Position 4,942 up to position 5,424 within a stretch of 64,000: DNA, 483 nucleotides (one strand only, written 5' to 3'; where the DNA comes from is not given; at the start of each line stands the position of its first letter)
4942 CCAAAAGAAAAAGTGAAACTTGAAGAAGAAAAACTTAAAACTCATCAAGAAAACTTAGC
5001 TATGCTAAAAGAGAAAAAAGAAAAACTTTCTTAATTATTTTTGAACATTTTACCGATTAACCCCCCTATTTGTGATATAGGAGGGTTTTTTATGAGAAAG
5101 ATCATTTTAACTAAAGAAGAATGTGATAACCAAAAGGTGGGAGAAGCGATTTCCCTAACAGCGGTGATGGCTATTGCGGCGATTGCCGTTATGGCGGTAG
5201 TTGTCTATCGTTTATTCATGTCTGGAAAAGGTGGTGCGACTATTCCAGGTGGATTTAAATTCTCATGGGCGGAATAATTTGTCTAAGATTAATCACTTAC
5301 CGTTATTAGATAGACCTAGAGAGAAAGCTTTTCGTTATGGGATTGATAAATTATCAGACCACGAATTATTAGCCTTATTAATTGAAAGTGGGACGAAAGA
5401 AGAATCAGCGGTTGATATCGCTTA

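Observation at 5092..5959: Small TM peptide translationally coupled to radC under the shared leader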

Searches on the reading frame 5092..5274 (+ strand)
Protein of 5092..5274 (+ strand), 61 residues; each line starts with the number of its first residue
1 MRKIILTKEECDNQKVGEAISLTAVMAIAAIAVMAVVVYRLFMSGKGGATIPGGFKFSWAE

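Call 10: search_protein_families(library=pfam, proteins=[window:5092-5274:+], max_evalue=1)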
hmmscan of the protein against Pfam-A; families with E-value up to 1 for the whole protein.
seq(61 aa): 2 families
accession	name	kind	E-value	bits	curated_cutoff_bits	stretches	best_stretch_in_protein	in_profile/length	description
PF11346.13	DUF3149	-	0.039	14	23.2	1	20-43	9-32/40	Protein of unknown function (DUF3149)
PF12955.13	Vps3844_C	-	0.13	12.9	27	1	9-46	58-95/104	Vacuolar sorting protein Vps3844, C-terminal domain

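Call 12: find_homologous_proteins(query=window:5092-5274:+, max_evalue=10)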
Query seq(61 aa) (61 aa): 190 proteins with E <= 10 among 191 candidates; the best 120 are listed.
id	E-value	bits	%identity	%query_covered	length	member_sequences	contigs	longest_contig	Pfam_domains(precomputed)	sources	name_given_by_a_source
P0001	2.5e-31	123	100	100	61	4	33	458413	-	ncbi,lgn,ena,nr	ncbi:MAG: hypothetical protein IJK27_01440 [Bacilli bacterium]|nr:hypothetical protein [Bacilli bact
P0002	1.3e-24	102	87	98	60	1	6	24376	-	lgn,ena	-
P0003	4.9e-24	100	85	100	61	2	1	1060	-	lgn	-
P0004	2.7e-23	98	79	100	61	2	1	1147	-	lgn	-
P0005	6.7e-23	97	79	100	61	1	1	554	-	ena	-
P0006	7.2e-23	96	80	98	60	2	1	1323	-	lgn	-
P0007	9.7e-23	96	74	100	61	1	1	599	-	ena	-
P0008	1.2e-22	96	80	100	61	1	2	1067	-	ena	-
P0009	1.3e-22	96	79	100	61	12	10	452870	-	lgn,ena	-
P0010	2.0e-22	95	75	100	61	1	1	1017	-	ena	-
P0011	2.2e-22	95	77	98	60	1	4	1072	-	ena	-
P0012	3.9e-22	94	79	100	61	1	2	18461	-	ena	-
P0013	3.9e-22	94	79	100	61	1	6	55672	-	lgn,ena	-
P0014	4.2e-22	94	80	100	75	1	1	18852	-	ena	-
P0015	4.3e-22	94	79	100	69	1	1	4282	-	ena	-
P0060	8.2e-20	87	72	100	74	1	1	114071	-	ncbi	-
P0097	1.1e-18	83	68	98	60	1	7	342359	-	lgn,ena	-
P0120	6.4e-18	81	67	98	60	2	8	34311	-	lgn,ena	-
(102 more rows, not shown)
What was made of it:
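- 5092..5277 (+): 61-aa peptide gene including the TAA stop. 190 homologues with E<=10, the 120 listed all E<=6.4e-18 (call 12).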

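Call 16: find_encoding_contigs(protein=P0001, flank=6000, max_places=4)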
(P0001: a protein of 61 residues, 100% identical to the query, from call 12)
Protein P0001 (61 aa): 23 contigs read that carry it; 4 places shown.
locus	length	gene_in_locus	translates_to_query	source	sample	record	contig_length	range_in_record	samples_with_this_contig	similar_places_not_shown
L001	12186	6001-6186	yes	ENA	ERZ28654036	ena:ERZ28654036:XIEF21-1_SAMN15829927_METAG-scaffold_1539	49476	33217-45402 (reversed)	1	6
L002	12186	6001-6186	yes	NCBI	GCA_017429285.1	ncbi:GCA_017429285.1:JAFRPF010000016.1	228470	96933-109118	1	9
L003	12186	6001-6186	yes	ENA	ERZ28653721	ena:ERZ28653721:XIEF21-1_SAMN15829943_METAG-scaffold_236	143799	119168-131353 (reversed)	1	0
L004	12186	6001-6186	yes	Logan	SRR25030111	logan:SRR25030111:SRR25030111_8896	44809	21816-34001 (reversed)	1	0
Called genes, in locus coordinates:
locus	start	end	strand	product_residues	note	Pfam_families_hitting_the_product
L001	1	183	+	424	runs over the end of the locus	PF05697:Trigger_N, PF00254:FKBP_C, PF05698:Trigger_C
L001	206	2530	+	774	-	PF02190:LON_substr_bdg, PF00004:AAA, PF07728:AAA_5 (weak), PF22667:Lon_lid, PF05362:Lon_C, PF13541:ChlI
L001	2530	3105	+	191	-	PF03193:RsgA_GTPase (faint), PF00009:GTP_EFTU (faint), PF00350:Dynamin_N (faint), PF01926:MMR_HSR1, PF02421:FeoB_N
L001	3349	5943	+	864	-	PF00133:tRNA-synt_1, PF01406:tRNA-synt_1e (faint), PF09334:tRNA-synt_1g, PF13603:tRNA-synt_1_2, PF09334:tRNA-synt_1g, PF00133:tRNA-synt_1, PF08264:Anticodon_1, PF10458:Val_tRNA-synt_C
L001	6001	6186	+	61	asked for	-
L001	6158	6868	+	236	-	PF20582:UPF0758_N, PF04002:RadC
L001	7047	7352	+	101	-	PF00829:Ribosomal_L21p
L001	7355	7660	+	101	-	PF04327:Peptidase_Prp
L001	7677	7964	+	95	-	PF01016:Ribosomal_L27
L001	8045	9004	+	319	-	PF00535:Glycos_transf_2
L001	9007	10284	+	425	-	PF01018:GTP1_OBG, PF01926:MMR_HSR1, PF02421:FeoB_N, PF09269:DUF1967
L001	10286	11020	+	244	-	PF02540:NAD_synthase, PF00733:Asn_synthase (weak)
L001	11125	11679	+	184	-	PF01330:RuvA_N, PF14520:HHH_5, PF07499:RuvA_C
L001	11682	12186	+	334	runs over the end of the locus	PF05496:RuvB_N, PF00004:AAA, PF07728:AAA_5 (weak), PF17864:AAA_lid_4, PF05491:WHD_RuvB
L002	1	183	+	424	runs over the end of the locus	PF05697:Trigger_N, PF00254:FKBP_C, PF05698:Trigger_C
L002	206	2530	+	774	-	PF02190:LON_substr_bdg, PF00004:AAA, PF07728:AAA_5 (weak), PF22667:Lon_lid, PF05362:Lon_C, PF13541:ChlI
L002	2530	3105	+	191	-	PF03193:RsgA_GTPase (faint), PF00009:GTP_EFTU (faint), PF00350:Dynamin_N (faint), PF01926:MMR_HSR1, PF02421:FeoB_N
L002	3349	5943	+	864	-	PF00133:tRNA-synt_1, PF01406:tRNA-synt_1e (faint), PF09334:tRNA-synt_1g, PF13603:tRNA-synt_1_2, PF09334:tRNA-synt_1g, PF00133:tRNA-synt_1, PF08264:Anticodon_1, PF10458:Val_tRNA-synt_C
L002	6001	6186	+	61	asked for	-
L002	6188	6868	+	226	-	PF20582:UPF0758_N, PF04002:RadC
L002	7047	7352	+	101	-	PF00829:Ribosomal_L21p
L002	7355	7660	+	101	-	PF04327:Peptidase_Prp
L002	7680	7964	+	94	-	PF01016:Ribosomal_L27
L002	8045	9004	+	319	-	PF00535:Glycos_transf_2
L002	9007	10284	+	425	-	PF01018:GTP1_OBG, PF01926:MMR_HSR1, PF02421:FeoB_N, PF09269:DUF1967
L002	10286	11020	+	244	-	PF02540:NAD_synthase, PF00733:Asn_synthase (weak)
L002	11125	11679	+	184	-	PF01330:RuvA_N, PF14520:HHH_5, PF07499:RuvA_C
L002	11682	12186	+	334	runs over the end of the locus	PF05496:RuvB_N, PF00004:AAA, PF07728:AAA_5 (weak), PF17864:AAA_lid_4, PF05491:WHD_RuvB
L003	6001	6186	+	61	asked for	-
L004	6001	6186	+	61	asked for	-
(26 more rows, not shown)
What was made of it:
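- Checked: The NCBI record of the same species calls this 226-aa product (L002, call 16).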

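Call 17: find_encoding_contigs(protein=P0097, flank=4000, max_places=3)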
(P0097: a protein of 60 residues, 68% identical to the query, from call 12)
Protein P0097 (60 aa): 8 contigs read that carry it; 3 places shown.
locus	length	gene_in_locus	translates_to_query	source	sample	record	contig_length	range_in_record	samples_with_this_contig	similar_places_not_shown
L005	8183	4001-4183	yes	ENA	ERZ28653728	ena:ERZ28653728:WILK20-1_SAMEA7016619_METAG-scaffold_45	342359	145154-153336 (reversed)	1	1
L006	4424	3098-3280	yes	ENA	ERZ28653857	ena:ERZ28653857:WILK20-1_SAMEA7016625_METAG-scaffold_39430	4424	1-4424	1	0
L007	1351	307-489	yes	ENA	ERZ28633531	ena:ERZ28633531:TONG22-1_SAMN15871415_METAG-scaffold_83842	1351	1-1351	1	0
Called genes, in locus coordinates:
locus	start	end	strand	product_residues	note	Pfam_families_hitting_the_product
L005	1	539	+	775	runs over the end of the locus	PF02190:LON_substr_bdg, PF00004:AAA, PF07728:AAA_5 (weak), PF22667:Lon_lid, PF05362:Lon_C, PF13541:ChlI (weak)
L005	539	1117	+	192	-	PF03193:RsgA_GTPase (weak), PF00009:GTP_EFTU (faint), PF10662:PduV-EutP (weak), PF00350:Dynamin_N (faint), PF01926:MMR_HSR1, PF02421:FeoB_N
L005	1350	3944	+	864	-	PF00133:tRNA-synt_1, PF01406:tRNA-synt_1e (faint), PF09334:tRNA-synt_1g, PF13603:tRNA-synt_1_2, PF09334:tRNA-synt_1g, PF00133:tRNA-synt_1, PF08264:Anticodon_1, PF10458:Val_tRNA-synt_C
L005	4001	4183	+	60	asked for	-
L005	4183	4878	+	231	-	PF20582:UPF0758_N, PF04002:RadC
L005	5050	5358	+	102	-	PF00829:Ribosomal_L21p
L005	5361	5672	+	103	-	PF04327:Peptidase_Prp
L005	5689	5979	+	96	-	PF01016:Ribosomal_L27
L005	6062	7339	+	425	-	PF01018:GTP1_OBG, PF01926:MMR_HSR1, PF02421:FeoB_N, PF09269:DUF1967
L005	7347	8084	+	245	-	PF02540:NAD_synthase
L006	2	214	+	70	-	?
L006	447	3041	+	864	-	PF00133:tRNA-synt_1, PF01406:tRNA-synt_1e (faint), PF09334:tRNA-synt_1g, PF13603:tRNA-synt_1_2, PF09334:tRNA-synt_1g, PF00133:tRNA-synt_1, PF08264:Anticodon_1, PF10458:Val_tRNA-synt_C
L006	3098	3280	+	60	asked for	-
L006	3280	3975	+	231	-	PF20582:UPF0758_N, PF04002:RadC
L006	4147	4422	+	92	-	?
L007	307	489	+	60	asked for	-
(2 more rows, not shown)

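Call 18: find_encoding_contigs(protein=P0060, flank=4000, max_places=2)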
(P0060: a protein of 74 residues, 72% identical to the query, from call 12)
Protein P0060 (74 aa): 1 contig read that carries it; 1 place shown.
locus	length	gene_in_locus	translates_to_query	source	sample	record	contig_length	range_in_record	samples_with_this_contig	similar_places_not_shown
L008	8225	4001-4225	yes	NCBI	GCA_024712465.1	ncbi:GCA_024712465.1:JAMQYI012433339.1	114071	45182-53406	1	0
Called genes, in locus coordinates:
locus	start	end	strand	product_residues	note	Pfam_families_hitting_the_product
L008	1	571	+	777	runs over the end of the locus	PF02190:LON_substr_bdg, PF00004:AAA, PF07728:AAA_5 (weak), PF22667:Lon_lid, PF05362:Lon_C, PF13541:ChlI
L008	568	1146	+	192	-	PF03193:RsgA_GTPase (faint), PF00009:GTP_EFTU (faint), PF01926:MMR_HSR1, PF02421:FeoB_N (weak)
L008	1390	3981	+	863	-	PF00133:tRNA-synt_1, PF01406:tRNA-synt_1e (faint), PF09334:tRNA-synt_1g, PF13603:tRNA-synt_1_2, PF09334:tRNA-synt_1g, PF00133:tRNA-synt_1, PF08264:Anticodon_1, PF10458:Val_tRNA-synt_C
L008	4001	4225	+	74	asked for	-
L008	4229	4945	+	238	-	PF20582:UPF0758_N, PF04002:RadC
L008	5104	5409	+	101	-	PF00829:Ribosomal_L21p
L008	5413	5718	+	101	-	PF04327:Peptidase_Prp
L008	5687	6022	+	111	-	PF01016:Ribosomal_L27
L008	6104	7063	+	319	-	PF00535:Glycos_transf_2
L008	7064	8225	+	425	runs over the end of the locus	PF01018:GTP1_OBG, PF01926:MMR_HSR1, PF02421:FeoB_N (weak), PF09269:DUF1967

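Call 19: find_encoding_contigs(protein=P0120, flank=4000, max_places=3)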
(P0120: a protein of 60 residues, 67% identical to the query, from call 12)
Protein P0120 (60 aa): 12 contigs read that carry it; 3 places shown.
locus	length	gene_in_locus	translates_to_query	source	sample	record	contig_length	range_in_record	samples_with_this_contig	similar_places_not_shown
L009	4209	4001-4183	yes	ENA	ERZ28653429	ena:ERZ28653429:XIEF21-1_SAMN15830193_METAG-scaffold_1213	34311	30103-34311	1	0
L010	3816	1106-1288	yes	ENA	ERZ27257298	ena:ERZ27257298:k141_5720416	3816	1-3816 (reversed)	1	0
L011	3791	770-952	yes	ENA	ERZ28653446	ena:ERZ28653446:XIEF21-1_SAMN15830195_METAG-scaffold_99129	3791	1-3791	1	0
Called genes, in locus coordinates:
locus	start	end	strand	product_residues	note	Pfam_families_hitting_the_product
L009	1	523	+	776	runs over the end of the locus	PF02190:LON_substr_bdg, PF00004:AAA, PF07728:AAA_5 (weak), PF22667:Lon_lid, PF05362:Lon_C, PF13541:ChlI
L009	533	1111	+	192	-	PF00009:GTP_EFTU (faint), PF03193:RsgA_GTPase (weak), PF00350:Dynamin_N (faint), PF01926:MMR_HSR1, PF02421:FeoB_N, PF10662:PduV-EutP (weak)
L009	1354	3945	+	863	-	PF00133:tRNA-synt_1, PF01406:tRNA-synt_1e (faint), PF09334:tRNA-synt_1g, PF13603:tRNA-synt_1_2, PF09334:tRNA-synt_1g, PF00133:tRNA-synt_1, PF08264:Anticodon_1, PF10458:Val_tRNA-synt_C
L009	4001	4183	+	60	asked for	-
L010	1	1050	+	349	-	?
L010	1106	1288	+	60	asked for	-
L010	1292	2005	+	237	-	PF20582:UPF0758_N, PF04002:RadC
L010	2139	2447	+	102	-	PF00829:Ribosomal_L21p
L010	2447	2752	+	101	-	PF04327:Peptidase_Prp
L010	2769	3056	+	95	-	PF01016:Ribosomal_L27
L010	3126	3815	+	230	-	?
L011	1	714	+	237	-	?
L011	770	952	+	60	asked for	-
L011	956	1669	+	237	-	PF20582:UPF0758_N, PF04002:RadC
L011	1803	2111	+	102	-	PF00829:Ribosomal_L21p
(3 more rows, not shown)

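Call 21: search_protein_representatives(alignment_id=A1)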
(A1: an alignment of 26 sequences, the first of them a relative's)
Query: 26 sequences, 60 profile positions. Proteins with E-value up to 0.001 (for the whole library): 69; up to 1e-10: 42; up to 1e-30: 3. The best 69 are listed.
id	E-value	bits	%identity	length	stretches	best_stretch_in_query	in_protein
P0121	6.9e-33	128.1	-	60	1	1-59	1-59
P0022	1.5e-32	127.0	-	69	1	1-60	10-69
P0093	1.9e-32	126.8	-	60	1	1-60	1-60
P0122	5.8e-28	112.4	-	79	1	1-59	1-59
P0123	1.6e-27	111.0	-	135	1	1-59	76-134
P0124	2.4e-27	110.4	-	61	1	1-60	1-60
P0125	7.8e-27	108.8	-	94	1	1-59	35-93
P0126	8.1e-26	105.5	-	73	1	4-60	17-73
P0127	9.7e-26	105.3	-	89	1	1-59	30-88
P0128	7.5e-24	99.2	-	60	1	1-59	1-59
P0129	1.6e-21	91.8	-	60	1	1-59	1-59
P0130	1.7e-21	91.7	-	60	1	1-59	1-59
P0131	3.5e-20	87.4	-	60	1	1-59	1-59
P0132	1.6e-19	85.3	-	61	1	4-59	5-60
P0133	5.9e-19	83.5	-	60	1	1-59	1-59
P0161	1.8e-10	56.4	-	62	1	4-59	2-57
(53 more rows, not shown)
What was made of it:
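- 5092..5277 (+): 69 clusters in a profile search of 1.84 billion representatives (call 21).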

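Call 25: search_protein_families(library=ncbifam, alignment_id=A2, max_evalue=1)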
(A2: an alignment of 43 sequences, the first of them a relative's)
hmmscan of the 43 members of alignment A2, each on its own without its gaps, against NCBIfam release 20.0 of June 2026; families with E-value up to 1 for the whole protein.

A. member 1, P0001 (61 aa): 0 families

B. families by the number of members that match (of 43 scanned): 38 families (the first 25 are shown)
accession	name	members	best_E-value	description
TIGR03893.1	lant_SP_1948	3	0.11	lichenicidin A2 family type 2 lantibiotic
NF047798.1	leader_Chryseo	2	0.021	bacteriocin-like protein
TIGR02494.1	PFLE_PFLC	2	0.13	glycyl-radical enzyme activating protein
NF010990.0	PRK14414.1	1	0.0049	glycerol-3-phosphate acyltransferase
NF007722.0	PRK10414.1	1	0.0063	tol-pal system-associated acyl-CoA thioesterase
NF002593.0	PRK02251.1-2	1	0.0064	cell division protein CrgA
TIGR01847.1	bacteriocin_sig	1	0.011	bacteriocin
NF006105.0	PRK08257.1-4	1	0.014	acetyl-CoA acetyltransferase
NF041554.1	SA1362_fam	1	0.015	SA1362 family protein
NF002722.0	PRK02565.1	1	0.015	photosystem II reaction center protein J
TIGR03949.1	bact_IIb_cerein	1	0.016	class IIb bacteriocin, lactobin A/cerein 7B family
NF002595.0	PRK02251.2-1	1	0.016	cell division protein CrgA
NF042932.1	BlpZ_fam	1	0.016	immunity protein BlpZ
TIGR02783.1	TrbL_P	1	0.018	P-type conjugative transfer protein TrbL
NF011351.0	PRK14769.1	1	0.018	lipoprotein signal peptidase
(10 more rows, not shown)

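Call 26: search_protein_families(library=pfam, alignment_id=A2, max_evalue=1)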
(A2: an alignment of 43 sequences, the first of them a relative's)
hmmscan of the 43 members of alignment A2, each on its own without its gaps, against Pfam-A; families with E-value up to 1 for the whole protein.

A. member 1, P0001 (61 aa): 2 families
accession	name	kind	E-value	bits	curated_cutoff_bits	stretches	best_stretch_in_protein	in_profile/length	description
PF11346.13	DUF3149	-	0.039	14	23.2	1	20-43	9-32/40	Protein of unknown function (DUF3149)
PF12955.13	Vps3844_C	-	0.13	12.9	27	1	9-46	58-95/104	Vacuolar sorting protein Vps3844, C-terminal domain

B. families by the number of members that match (of 43 scanned): 39 families (the first 25 are shown)
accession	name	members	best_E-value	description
PF11346.13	DUF3149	6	0.0064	Protein of unknown function (DUF3149)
PF11087.14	PRD1_DD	4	0.00036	PRD1 phage membrane DNA delivery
PF20082.4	DUF6476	4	0.0014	Family of unknown function (DUF6476)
PF08114.16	PMP1_2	3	0.0086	ATPase proteolipid family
PF12669.12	FeoB_associated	3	0.03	FeoB-associated Cys-rich membrane protein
PF10439.15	Bacteriocin_IIc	2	0.0011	Bacteriocin class II with double-glycine leader peptide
PF10823.13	DUF2568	2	0.0084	Protein of unknown function (DUF2568)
PF04369.19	Lactococcin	2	0.012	Lactococcin-like family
PF00420.29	Oxidored_q2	2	0.017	NADH-ubiquinone/plastoquinone oxidoreductase chain 4L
PF01034.25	Syndecan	2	0.019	Syndecan domain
PF12955.13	Vps3844_C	2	0.1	Vacuolar sorting protein Vps3844, C-terminal domain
PF06682.17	SARAF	2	0.23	SOCE-associated regulatory factor of calcium homoeostasis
PF05961.16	Chordopox_A13L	1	0.0044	Chordopoxvirus A13L protein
PF00822.25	PMP22_Claudin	1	0.01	PMP-22/EMP/MP20/Claudin family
PF06011.17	TRP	1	0.014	Transient receptor potential (TRP) ion channel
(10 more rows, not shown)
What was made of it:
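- There are sub-threshold hits to GG-leader models (calls 25, 26).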

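Call 29: find_related_loci(query=A3, collection=genome_contigs, flank=5000)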
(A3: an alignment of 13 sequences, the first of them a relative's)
Query A3 (60 aa) in genome_contigs; peptide patterns used: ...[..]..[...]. (x = any residue, [..] = any of these).
137 stretches matched a pattern; 118 encode a relative of the query (tblastn E <= 1e-3); the best 80 are kept; 80 distinct loci.
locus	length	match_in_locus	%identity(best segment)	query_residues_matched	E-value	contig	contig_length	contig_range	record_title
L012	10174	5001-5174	72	3-60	2e-25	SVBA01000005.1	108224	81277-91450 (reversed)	MAG: Erysipelotrichaceae bacterium isolate SIG216 NODE_55_length_108224_cov_39.173227, whole genome shotgun sequence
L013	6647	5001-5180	72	1-60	5e-25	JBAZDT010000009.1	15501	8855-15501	MAG: Bacilli bacterium isolate SO_2017_LW3_106 NODE_10719_length_15501_cov_1.190516_LW162_2017, whole genome shotgun seq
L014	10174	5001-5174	72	2-59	2e-24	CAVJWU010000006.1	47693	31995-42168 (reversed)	Azospirillum sp. CAG:239 isolate H07681-L1_cleanbin_000018 genome assembly, contig: Spades_H07681-L1_contig_355, whole g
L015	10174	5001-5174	72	2-59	3e-24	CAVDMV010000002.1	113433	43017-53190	Acutalibacteraceae bacterium isolate H07670-L1_cleanbin_000010 genome assembly, contig: Spades_H07670-L1_contig_41, whol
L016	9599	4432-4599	70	4-60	8e-24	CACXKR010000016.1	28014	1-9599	MAG: uncultured Erysipelotrichaceae bacterium isolate RUG11348 genome assembly, contig: RUG11348_asm_16, whole genome sh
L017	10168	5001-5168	70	4-60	1e-23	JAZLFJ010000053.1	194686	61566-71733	MAG: Bacilli bacterium isolate T1900045004_TA20190066.MAGScoT_cleanbin_000114 SGB_4339_k141_958809, whole genome shotgun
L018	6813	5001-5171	68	3-59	1e-22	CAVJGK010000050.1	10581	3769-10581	Lachnospiraceae bacterium isolate G02630-L1_cleanbin_000025 genome assembly, contig: Spades_G02630-L1_contig_3144, whole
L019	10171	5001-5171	67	3-59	2e-22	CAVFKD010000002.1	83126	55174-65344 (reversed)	bacterium isolate H07633-L1_cleanbin_000015 genome assembly, contig: Spades_H07633-L1_contig_83, whole genome shotgun se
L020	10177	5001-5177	61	1-59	2e-22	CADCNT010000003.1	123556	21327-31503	MAG: uncultured Erysipelotrichaceae bacterium isolate RUG14810 genome assembly, contig: RUG14810_asm_3, whole genome sho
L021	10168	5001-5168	67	4-60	8e-22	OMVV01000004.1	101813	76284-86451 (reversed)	uncultured Erysipelotrichaceae bacterium isolate RUG021 genome assembly, contig: scaffold_471, whole genome shotgun sequ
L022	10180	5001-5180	92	1-60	8e-22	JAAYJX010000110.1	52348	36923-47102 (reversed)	MAG: Erysipelotrichia bacterium isolate AS10tlH2TH_345 208675_AS10, whole genome shotgun sequence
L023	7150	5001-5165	64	6-60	2e-21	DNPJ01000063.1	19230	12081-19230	MAG TPA_asm: Bacillota bacterium isolate UBA8580 contig_608, whole genome shotgun sequence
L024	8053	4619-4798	63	1-60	2e-21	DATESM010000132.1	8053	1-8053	MAG TPA_asm: Bacilli bacterium isolate SMAG_U9101 k141_457859, whole genome shotgun sequence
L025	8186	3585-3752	61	4-60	6e-21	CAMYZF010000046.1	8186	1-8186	MAG TPA_asm: uncultured Erysipelotrichaceae bacterium isolate SRR10912541_bin.28_metaWRAP_v1.3_MAG genome assembly, cont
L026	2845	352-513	69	6-59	5e-21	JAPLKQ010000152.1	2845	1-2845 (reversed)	MAG: Bacillota bacterium isolate LacPavin_0818_WC55_MAG_47_6 LacPavin_0818_WC55_scaffold_448773, whole genome shotgun se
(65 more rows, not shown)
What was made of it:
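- Tried and rejected: It was rerun with a narrower set (call 29).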

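Call 45: find_homologous_proteins(query=A4, max_evalue=0.01)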
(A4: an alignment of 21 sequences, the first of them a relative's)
Query A4 (21 sequences) (62 aa, profile of the alignment): 47 proteins with E <= 0.01 among 251 candidates.
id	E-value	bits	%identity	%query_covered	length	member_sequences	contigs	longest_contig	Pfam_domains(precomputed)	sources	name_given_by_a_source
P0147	2.5e-23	99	38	89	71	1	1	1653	-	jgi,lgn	-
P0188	4.6e-22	95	40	94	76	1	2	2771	-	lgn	-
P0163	5.8e-22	95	36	89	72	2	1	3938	-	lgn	-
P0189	7.1e-22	95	36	94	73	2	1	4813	-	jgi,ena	-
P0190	1.2e-21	94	34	94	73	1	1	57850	-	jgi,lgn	-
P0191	1.5e-21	94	41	94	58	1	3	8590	-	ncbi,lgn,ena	-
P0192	1.6e-21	94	35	82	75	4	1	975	-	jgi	jgi:hypothetical protein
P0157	1.7e-21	93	33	87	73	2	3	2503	-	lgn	-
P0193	1.9e-21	93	39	87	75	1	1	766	-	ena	-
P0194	2.7e-21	93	40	92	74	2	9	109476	-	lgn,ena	-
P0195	2.9e-21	93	39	87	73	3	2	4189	-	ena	-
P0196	3.3e-21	93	38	90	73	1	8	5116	-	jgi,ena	-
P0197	3.4e-21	93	38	90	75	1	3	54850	-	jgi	-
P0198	5.7e-21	92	39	87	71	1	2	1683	-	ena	-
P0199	5.8e-21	92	36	89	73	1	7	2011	-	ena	-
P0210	8.0e-20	88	35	89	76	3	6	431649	-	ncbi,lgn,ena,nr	ncbi:MAG: hypothetical protein IJV94_02275 [Bacilli bacterium]|nr:hypothetical protein [Bacilli bact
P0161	9.4e-20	88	100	100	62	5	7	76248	-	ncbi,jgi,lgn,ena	-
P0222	2.6e-14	70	31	84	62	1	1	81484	-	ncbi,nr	ncbi:MAG: hypothetical protein K6E59_01735 [Bacilli bacterium]|nr:hypothetical protein [Bacilli bact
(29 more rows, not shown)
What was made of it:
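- JGI names one member "bacteriocin-like protein" (call 45). There are weak hits to bacteriocin leader models (calls 25, 26), and JGI labels one member "bacteriocin-like protein" (call 45).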
